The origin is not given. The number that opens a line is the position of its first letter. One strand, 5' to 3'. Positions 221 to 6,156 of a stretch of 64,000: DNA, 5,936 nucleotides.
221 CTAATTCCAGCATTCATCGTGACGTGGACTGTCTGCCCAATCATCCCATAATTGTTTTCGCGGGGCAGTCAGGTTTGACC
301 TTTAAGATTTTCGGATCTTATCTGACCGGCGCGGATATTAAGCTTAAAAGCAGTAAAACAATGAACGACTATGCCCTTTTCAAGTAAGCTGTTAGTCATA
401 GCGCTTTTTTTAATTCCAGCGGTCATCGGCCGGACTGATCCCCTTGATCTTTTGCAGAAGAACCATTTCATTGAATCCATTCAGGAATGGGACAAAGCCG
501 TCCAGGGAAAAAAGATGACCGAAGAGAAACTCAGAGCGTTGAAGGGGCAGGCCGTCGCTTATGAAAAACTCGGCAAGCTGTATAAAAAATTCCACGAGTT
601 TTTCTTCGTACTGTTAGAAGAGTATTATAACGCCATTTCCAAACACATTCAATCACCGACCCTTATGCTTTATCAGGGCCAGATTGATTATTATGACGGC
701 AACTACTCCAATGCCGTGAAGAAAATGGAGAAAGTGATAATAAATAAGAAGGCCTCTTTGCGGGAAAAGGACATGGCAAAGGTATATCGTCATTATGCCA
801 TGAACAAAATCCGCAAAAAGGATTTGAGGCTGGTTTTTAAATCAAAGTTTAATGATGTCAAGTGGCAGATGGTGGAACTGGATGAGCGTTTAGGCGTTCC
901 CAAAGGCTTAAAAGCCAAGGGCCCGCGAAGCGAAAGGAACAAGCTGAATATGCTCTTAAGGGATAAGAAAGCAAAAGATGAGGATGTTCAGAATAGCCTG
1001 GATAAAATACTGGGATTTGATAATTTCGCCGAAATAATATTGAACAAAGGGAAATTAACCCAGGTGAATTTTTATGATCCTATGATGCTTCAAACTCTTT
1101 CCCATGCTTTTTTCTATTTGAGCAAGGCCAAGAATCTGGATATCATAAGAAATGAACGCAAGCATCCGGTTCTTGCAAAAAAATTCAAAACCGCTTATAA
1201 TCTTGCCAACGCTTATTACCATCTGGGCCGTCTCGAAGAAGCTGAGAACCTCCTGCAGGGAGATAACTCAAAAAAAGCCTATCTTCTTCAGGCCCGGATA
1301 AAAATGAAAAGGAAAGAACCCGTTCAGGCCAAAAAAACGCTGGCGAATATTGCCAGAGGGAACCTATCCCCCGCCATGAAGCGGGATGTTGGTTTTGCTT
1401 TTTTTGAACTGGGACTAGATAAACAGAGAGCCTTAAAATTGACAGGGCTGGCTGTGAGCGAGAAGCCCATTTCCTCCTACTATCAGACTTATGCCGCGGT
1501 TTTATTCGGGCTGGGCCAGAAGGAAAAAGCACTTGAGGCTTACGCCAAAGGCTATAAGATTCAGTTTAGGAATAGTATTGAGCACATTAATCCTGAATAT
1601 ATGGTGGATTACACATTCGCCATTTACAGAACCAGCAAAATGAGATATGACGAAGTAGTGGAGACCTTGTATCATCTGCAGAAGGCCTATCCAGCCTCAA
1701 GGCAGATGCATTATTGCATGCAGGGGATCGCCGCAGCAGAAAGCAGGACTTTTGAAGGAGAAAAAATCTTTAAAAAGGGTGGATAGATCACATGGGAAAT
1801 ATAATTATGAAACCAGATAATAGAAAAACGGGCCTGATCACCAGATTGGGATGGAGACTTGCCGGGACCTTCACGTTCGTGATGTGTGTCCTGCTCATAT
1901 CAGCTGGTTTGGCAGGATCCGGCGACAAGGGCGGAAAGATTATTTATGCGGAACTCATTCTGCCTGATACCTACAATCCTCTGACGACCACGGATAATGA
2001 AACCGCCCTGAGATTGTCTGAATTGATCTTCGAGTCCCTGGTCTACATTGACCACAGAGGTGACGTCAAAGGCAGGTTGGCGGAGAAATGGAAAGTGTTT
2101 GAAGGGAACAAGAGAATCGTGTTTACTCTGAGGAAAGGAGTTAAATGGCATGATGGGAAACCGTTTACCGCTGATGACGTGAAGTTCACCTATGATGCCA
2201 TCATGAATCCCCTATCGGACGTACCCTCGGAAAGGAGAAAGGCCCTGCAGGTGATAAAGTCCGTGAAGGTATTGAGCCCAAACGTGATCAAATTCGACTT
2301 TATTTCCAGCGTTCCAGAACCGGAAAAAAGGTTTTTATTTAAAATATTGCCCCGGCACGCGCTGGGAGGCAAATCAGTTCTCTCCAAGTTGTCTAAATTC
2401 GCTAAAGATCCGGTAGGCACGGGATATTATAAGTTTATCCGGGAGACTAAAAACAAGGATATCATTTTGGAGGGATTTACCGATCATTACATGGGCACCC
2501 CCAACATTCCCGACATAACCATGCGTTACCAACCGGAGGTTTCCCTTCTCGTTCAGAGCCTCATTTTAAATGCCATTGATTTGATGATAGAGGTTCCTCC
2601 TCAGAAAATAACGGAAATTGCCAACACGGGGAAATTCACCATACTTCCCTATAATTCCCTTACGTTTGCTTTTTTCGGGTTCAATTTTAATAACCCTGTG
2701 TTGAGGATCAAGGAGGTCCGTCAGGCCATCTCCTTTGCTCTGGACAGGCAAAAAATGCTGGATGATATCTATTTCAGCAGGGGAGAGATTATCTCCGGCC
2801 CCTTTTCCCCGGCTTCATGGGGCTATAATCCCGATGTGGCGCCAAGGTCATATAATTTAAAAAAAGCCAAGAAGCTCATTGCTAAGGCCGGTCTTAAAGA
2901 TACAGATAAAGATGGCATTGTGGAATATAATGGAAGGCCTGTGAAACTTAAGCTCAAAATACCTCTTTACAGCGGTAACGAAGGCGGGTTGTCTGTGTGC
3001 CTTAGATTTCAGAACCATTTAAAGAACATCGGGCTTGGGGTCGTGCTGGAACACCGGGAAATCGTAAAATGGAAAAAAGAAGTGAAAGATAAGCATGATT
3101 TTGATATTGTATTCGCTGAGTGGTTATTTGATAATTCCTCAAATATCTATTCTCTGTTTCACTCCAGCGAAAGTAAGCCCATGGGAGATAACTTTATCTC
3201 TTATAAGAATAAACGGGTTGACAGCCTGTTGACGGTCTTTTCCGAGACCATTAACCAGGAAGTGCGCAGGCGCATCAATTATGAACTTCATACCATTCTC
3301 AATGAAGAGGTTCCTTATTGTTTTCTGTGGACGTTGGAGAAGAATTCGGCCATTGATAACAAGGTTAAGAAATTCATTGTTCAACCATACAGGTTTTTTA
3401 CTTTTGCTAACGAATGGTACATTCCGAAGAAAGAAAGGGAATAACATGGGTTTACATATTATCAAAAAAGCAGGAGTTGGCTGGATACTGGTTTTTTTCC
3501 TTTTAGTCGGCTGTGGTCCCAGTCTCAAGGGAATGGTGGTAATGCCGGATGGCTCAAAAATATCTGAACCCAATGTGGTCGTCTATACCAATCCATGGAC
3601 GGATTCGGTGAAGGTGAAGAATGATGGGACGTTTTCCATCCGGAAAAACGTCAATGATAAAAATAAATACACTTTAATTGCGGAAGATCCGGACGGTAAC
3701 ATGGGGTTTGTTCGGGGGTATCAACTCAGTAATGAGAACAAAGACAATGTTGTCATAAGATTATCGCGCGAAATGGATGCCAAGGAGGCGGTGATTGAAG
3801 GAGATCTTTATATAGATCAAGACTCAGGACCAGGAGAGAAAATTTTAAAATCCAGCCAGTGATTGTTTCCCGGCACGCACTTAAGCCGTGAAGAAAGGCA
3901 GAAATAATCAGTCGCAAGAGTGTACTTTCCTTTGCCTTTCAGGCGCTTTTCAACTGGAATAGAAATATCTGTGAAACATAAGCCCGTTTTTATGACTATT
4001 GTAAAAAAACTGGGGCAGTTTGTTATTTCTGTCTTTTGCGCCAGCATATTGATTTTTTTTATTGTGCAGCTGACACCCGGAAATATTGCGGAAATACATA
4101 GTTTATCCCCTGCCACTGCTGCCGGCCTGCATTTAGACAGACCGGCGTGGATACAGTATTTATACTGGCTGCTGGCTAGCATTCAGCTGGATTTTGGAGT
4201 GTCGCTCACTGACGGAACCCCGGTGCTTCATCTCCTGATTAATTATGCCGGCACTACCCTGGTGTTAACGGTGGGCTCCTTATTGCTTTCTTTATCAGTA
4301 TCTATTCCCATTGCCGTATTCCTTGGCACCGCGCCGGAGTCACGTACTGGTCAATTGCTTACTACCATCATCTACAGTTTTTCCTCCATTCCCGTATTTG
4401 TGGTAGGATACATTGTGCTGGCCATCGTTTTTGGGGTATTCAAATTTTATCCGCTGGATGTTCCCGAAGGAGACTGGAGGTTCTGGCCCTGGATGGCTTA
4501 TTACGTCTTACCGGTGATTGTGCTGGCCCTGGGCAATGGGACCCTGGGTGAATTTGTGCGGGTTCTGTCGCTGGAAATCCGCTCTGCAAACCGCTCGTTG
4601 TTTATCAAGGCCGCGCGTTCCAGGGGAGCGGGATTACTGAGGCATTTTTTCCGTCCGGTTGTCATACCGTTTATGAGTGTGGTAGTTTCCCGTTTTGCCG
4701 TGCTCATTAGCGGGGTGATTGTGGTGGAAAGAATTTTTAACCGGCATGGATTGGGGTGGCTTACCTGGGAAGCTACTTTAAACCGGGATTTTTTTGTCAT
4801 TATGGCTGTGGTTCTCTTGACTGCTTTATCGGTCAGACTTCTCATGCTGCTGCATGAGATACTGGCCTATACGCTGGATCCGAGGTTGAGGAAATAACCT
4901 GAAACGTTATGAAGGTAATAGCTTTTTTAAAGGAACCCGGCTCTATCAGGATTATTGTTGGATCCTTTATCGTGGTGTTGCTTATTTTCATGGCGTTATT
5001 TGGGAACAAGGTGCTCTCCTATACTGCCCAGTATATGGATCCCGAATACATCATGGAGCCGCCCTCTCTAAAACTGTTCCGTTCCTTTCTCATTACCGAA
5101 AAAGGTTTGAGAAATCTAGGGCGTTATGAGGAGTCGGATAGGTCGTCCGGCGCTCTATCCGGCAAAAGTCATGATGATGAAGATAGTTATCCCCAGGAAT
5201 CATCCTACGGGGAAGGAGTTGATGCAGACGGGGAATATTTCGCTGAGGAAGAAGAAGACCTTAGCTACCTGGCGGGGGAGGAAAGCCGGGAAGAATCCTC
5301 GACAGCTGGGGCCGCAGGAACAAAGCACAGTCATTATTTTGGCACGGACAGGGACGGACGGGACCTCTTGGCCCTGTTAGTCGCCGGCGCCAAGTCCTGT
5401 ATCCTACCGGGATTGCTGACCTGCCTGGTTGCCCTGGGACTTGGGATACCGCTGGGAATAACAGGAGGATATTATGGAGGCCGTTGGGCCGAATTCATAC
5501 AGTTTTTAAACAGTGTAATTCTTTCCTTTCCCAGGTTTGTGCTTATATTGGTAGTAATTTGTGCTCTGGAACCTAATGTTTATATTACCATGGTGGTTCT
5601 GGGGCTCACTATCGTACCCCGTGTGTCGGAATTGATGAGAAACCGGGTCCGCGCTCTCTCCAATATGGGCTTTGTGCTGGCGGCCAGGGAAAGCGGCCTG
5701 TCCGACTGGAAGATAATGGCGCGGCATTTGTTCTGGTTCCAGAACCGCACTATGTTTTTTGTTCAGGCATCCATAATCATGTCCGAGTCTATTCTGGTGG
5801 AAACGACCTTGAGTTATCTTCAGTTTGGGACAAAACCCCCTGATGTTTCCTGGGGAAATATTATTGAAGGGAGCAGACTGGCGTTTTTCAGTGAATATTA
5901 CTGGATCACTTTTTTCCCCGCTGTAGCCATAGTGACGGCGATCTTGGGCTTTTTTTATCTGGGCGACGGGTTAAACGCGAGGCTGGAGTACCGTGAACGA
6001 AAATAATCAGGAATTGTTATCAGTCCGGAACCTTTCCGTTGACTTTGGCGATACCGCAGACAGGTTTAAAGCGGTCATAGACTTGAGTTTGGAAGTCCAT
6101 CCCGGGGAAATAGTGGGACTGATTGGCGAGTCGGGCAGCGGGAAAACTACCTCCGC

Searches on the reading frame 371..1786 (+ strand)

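Call 20: search_protein_families(library=pfam, proteins=[window:371-1786:+], max_evalue=0.001)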
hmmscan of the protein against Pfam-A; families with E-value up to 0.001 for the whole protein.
window:371-1786:+ (471 aa): 6 families
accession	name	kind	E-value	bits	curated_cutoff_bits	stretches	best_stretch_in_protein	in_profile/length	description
PF07719.23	TPR_2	-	5.7e-09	35.8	27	0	275-296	4-25/34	Tetratricopeptide repeat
PF13424.12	TPR_12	-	1.3e-06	28.9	30.1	0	274-296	5-27/77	Tetratricopeptide repeat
PF00515.34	TPR_1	-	6.3e-05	23.1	27.8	0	276-293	5-22/34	Tetratricopeptide repeat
PF14559.12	TPR_19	-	9.2e-05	23.1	25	0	275-296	28-49/68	Tetratricopeptide repeat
PF13428.12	TPR_14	-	0.00014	22.6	23.5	0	371-396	4-29/44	Tetratricopeptide repeat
PF07721.20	TPR_4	-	0.00045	21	27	0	275-295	4-24/26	Tetratricopeptide repeat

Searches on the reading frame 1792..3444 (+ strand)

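Call 20: search_protein_families(library=pfam, proteins=[window:1792-3444:+], max_evalue=0.001)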
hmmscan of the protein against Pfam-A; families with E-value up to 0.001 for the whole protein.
window:1792-3444:+ (550 aa): 1 family
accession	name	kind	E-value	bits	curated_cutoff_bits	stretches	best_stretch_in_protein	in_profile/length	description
PF00496.27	SBP_bac_5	-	1.3e-72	245.4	32.4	1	92-459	2-361/368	Bacterial extracellular solute-binding proteins, family 5 Middle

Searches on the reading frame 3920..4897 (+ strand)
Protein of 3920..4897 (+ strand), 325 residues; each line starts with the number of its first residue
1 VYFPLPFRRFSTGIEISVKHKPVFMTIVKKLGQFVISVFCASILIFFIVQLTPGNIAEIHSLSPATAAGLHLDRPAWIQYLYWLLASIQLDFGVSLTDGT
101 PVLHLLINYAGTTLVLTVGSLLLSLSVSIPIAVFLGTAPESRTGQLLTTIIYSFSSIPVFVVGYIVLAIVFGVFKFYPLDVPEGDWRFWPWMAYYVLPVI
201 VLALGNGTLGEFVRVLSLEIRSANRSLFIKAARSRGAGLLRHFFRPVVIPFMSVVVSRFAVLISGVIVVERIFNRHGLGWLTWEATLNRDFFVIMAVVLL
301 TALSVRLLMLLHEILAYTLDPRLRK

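Call 20: search_protein_families(library=pfam, proteins=[window:3920-4897:+], max_evalue=0.001)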
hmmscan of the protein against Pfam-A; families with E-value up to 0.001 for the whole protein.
window:3920-4897:+ (325 aa): 1 family
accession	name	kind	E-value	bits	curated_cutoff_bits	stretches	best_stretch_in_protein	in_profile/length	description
PF00528.27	BPD_transp_1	-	5.6e-21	75.5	26.4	1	129-325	2-184/184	Binding-protein-dependent transport system inner membrane component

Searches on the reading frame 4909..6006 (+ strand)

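Call 20: search_protein_families(library=pfam, proteins=[window:4909-6006:+], max_evalue=0.001)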
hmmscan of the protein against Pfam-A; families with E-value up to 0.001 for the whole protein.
window:4909-6006:+ (365 aa): 1 family
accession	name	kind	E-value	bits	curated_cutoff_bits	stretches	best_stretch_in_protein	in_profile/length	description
PF00528.27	BPD_transp_1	-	4e-10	40.2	26.4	1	179-361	1-180/184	Binding-protein-dependent transport system inner membrane component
